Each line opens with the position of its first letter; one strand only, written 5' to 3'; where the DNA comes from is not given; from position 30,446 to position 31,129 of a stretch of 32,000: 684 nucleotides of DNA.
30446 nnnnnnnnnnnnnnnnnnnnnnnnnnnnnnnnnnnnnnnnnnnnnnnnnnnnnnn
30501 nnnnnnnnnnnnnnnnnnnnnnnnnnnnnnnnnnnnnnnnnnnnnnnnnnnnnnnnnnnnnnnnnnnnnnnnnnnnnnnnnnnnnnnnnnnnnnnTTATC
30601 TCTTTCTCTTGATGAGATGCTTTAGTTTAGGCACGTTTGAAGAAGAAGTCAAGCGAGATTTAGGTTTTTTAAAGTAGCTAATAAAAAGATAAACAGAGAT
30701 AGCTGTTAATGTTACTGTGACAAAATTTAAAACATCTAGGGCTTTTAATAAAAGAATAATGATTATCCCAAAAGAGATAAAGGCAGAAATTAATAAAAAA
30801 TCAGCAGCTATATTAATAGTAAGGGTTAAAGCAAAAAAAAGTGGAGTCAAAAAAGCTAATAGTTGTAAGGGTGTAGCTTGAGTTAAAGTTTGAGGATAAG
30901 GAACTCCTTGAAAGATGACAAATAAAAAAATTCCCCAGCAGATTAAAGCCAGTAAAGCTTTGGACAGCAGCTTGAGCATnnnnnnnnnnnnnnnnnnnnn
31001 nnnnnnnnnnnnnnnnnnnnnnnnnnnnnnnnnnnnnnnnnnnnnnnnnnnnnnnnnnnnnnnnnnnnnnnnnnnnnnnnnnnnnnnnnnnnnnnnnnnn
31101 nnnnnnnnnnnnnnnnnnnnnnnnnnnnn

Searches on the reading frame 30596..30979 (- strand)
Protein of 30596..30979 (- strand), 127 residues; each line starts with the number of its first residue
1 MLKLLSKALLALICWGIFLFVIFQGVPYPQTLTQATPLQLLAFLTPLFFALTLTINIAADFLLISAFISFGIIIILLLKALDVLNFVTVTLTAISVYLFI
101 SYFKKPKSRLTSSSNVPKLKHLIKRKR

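Call 8: search_protein_families(library=pfam, proteins=[window:30596-30979:-], max_evalue=0.01)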
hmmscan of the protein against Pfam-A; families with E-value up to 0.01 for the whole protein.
window:30596-30979:- (127 aa): 0 families

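Call 23: find_encoding_contigs(protein=window:30596-30979:-, flank=10000, max_places=10)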
Protein window:30596-30979:- (127 aa): 2 contigs read that carry it; 2 places shown.
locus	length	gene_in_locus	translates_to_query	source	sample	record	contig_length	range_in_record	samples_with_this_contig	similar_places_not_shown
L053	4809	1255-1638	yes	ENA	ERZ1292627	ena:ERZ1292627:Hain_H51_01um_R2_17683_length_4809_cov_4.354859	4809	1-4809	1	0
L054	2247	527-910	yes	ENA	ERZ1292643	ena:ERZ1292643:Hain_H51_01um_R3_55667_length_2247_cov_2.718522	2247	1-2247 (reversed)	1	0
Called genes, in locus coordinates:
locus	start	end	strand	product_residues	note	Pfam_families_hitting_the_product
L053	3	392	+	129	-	?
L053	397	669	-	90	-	-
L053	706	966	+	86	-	PF15919:HicB_lk_antitox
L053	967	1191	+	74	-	PF07927:HicA_toxin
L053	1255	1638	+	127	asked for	-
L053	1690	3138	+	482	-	PF00133:tRNA-synt_1, PF01921:tRNA-synt_1f (faint), PF09334:tRNA-synt_1g, PF00133:tRNA-synt_1, PF01406:tRNA-synt_1e (weak)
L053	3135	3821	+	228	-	PF05724:TPMT, PF13489:Methyltransf_23, PF02353:CMAS, PF03848:TehB, PF08241:Methyltransf_11, PF08242:Methyltransf_12, PF13649:Methyltransf_25, PF13847:Methyltransf_31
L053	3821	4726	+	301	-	PF01026:TatD_DNase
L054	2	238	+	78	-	?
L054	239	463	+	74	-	PF07927:HicA_toxin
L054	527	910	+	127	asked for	-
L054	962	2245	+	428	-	?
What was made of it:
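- The source is a metagenome at roughly 4x coverage (contig names in call 23).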
